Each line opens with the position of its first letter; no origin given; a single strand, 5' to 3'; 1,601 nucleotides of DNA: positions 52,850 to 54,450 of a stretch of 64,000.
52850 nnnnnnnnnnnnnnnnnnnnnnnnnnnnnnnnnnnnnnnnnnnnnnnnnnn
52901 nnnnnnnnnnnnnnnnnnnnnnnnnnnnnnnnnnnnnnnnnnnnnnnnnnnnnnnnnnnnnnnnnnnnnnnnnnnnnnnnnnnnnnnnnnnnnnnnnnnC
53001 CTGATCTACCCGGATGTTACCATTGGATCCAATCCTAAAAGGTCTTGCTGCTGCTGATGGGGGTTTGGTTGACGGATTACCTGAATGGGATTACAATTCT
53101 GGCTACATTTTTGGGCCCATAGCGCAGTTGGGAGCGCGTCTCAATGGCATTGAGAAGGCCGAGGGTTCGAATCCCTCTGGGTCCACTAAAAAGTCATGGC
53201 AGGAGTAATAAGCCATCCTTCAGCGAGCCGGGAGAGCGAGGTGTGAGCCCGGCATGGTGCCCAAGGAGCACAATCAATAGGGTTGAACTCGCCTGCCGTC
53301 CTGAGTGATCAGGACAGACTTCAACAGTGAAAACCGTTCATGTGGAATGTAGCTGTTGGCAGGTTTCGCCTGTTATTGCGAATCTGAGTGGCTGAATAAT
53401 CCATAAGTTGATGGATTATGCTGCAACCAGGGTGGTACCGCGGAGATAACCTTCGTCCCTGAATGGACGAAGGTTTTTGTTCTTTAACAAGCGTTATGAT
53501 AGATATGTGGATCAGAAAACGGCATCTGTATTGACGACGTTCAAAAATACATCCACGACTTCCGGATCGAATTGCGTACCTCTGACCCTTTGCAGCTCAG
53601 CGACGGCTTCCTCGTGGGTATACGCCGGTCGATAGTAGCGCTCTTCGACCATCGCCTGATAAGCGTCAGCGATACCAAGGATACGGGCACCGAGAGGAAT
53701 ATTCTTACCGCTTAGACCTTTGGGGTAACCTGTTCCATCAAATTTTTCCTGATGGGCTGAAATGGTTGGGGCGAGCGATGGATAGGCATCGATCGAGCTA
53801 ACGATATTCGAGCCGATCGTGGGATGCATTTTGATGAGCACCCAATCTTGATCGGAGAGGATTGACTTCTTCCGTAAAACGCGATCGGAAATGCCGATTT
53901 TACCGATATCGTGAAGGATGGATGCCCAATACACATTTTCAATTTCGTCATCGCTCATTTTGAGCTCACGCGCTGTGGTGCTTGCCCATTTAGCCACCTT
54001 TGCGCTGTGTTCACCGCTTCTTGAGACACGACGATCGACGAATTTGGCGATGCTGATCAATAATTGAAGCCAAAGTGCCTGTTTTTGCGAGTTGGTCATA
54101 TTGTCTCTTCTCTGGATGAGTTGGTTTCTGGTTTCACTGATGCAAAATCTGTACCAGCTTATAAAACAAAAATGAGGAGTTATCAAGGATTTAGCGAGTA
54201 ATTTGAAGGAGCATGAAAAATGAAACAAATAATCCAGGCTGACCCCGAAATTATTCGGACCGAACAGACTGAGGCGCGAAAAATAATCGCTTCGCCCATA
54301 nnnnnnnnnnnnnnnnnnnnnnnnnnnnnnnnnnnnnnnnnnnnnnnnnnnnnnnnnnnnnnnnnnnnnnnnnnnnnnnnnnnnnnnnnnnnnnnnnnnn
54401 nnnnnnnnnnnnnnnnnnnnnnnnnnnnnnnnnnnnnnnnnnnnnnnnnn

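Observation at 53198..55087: T-box leader (probable Leu specifier) is separated from leuS by a convergent HD-GYP gene, so read-through would be antisense to it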

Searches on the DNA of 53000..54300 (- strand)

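Call 4: search_rna_families(source=window, start=53000, end=54300, threshold=evalue, max_evalue=10, show_alignments=5)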
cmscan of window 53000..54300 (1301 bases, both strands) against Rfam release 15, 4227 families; matches with E-value up to 10: 12.
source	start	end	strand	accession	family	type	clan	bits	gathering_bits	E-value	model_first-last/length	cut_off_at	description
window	53113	53185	+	RF00005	tRNA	Gene; tRNA;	CL00001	66.3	29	6.6e-14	1-71/71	no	tRNA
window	53274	53463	+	RF00230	T-box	Cis-reg; leader;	-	56.4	93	2.6e-11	1-219/219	no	T-box leader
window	53113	53186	-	RF04354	Plastid-ycf2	Cis-reg;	-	26.4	65.7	0.007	1-75/75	no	Plastid-ycf2 5UTR RNA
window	53142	53185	-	RF04351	Plastid-psbl-rps4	Cis-reg;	-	21.8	68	0.1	1-53/53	no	Plastid-psbl-rps4 3UTR RNA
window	53420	53574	-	RF01656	ceN72-3_ceN74-2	Gene; sRNA;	-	18.7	38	0.83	1-130/130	no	Nematode sRNA ceN72-3_ceN74-2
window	54187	54272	+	RF00220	Rhino_CRE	Cis-reg;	-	15.7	45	8.8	1-86/86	no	Human rhinovirus internal cis-acting regulatory element (CRE)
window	53443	53518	+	RF01905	HOTAIR_2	Gene; lncRNA;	-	15.5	60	0.75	1-69/69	no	HOTAIR conserved region 2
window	54132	54165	+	RF01317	CRISPR-DR4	Gene; CRISPR;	CL00014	15.3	35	8.8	1-28/28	no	CRISPR RNA direct repeat element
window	53161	53258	+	RF04321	tmRNA_permuted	Gene;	-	14.2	47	2.5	36-100/213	no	permuted transfer-messenger RNA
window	53319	53442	-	RF01954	SOX2OT_exon4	Gene; lncRNA;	-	13.2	40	8.9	1-109/109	no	SOX2 overlapping transcript exon 4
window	53224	53317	+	RF00233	Tymo_tRNA-like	Cis-reg;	-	13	40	9.8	1-84/84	no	Tymovirus/Pomovirus/Furovirus tRNA-like 3' UTR element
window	53197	53220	-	RF02475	GlsR6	Gene; snRNA; snoRNA; CD-box;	-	12.3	75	7.8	1-59/59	no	Small nucleolar RNA GlsR6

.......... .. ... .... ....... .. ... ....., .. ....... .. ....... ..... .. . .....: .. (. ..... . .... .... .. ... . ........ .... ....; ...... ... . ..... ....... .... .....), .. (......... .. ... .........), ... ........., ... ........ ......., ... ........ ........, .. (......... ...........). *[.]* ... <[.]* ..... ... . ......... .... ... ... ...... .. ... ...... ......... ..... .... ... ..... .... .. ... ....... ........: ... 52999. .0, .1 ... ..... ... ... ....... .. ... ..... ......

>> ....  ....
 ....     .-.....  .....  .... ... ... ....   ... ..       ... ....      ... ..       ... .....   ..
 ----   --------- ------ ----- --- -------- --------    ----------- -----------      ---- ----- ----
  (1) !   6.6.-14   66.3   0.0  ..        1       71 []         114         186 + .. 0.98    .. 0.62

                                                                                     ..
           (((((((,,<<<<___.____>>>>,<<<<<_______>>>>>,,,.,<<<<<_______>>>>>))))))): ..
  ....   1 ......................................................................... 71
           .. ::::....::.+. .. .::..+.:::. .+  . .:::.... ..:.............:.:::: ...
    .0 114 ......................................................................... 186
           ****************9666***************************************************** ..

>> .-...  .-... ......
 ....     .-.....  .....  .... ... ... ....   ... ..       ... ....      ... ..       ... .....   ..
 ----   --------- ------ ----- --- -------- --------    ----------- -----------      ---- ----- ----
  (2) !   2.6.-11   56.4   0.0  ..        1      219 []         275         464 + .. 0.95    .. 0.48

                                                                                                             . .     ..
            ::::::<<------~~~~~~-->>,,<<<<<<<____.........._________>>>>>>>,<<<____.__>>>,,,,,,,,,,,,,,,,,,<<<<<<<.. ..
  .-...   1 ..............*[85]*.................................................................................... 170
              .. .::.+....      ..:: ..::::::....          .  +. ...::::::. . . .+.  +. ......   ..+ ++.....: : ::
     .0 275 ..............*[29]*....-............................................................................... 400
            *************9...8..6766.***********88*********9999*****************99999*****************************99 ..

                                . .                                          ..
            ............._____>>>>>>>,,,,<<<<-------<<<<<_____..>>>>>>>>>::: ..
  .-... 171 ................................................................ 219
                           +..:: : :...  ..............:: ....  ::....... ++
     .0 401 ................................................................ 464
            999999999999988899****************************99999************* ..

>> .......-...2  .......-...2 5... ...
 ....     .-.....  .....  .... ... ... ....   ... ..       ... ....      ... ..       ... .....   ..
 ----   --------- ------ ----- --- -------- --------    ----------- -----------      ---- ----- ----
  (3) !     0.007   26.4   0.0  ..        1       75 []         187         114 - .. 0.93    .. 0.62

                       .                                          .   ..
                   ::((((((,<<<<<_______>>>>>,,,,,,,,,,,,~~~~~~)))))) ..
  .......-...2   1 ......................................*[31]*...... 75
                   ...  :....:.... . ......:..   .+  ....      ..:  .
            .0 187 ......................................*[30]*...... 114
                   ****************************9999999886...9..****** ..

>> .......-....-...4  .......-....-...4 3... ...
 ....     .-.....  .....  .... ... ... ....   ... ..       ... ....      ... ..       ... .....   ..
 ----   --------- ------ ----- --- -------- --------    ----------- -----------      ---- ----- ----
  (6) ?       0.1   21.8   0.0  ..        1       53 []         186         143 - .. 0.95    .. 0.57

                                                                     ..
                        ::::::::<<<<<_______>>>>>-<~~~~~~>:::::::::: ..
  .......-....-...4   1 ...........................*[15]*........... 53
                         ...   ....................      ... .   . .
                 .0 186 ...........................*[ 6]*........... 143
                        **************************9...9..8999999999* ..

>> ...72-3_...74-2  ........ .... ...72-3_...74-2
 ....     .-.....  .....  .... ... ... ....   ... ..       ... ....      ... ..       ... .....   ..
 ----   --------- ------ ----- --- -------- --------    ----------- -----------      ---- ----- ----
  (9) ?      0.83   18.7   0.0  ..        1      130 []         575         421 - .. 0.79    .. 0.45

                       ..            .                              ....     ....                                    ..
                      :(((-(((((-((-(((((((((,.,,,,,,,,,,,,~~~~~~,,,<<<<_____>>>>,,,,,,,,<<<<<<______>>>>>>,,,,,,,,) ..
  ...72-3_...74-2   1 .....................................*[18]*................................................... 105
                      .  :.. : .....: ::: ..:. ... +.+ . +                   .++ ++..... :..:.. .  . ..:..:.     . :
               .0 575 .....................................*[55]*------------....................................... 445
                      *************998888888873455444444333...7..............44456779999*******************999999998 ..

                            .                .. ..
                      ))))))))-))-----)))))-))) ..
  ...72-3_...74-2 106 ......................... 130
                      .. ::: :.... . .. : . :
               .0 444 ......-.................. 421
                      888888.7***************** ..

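Call 67: search_rna_families(sources=[L081, L001, L003, L010, L014, L024, L047, L053, L035, L077], threshold=gathering)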
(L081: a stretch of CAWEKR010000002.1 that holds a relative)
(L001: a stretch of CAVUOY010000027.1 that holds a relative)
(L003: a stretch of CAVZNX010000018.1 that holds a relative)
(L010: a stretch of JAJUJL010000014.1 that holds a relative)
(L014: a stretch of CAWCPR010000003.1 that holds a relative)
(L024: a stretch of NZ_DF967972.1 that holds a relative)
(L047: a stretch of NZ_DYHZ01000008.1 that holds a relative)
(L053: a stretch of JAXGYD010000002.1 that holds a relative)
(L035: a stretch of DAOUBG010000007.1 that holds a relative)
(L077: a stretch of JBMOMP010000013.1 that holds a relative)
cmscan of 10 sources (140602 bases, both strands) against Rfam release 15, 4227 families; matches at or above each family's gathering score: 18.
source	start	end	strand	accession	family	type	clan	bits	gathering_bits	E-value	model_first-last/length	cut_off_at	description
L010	4654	4726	+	RF00005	tRNA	Gene; tRNA;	CL00001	66.7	29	5.5e-12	1-71/71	no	tRNA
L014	2172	2244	+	RF00005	tRNA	Gene; tRNA;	CL00001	66.7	29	5.5e-12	1-71/71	no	tRNA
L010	4535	4607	+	RF00005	tRNA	Gene; tRNA;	CL00001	66.4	29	6.8e-12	1-71/71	no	tRNA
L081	5920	5992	-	RF00005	tRNA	Gene; tRNA;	CL00001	66.3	29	7.1e-12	1-71/71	no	tRNA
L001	3822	3894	+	RF00005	tRNA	Gene; tRNA;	CL00001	66.3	29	7.1e-12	1-71/71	no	tRNA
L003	4110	4182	+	RF00005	tRNA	Gene; tRNA;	CL00001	66.3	29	7.1e-12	1-71/71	no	tRNA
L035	4601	4673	+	RF00005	tRNA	Gene; tRNA;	CL00001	66.3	29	7.1e-12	1-71/71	no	tRNA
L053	1607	1678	+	RF00005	tRNA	Gene; tRNA;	CL00001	66.1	29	8.1e-12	1-71/71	no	tRNA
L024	5521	5593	+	RF00005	tRNA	Gene; tRNA;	CL00001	65.9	29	9e-12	1-71/71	no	tRNA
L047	5569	5641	+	RF00005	tRNA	Gene; tRNA;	CL00001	65.9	29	9e-12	1-71/71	no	tRNA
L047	5448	5520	+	RF00005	tRNA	Gene; tRNA;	CL00001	65.7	29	1.1e-11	1-71/71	no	tRNA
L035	4509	4581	+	RF00005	tRNA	Gene; tRNA;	CL00001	65.7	29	1.1e-11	1-71/71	no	tRNA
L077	5414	5486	+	RF00005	tRNA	Gene; tRNA;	CL00001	65.5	29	1.2e-11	1-71/71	no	tRNA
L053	1730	1802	+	RF00005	tRNA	Gene; tRNA;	CL00001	64.7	29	2e-11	1-71/71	no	tRNA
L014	2034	2106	+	RF00005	tRNA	Gene; tRNA;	CL00001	64.4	29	2.4e-11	1-71/71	no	tRNA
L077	5563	5635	+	RF00005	tRNA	Gene; tRNA;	CL00001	64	29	3e-11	1-71/71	no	tRNA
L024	5398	5470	+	RF00005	tRNA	Gene; tRNA;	CL00001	63.9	29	3.3e-11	1-71/71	no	tRNA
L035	8653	8723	+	RF00005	tRNA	Gene; tRNA;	CL00001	59.2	29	6.5e-10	1-71/71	no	tRNA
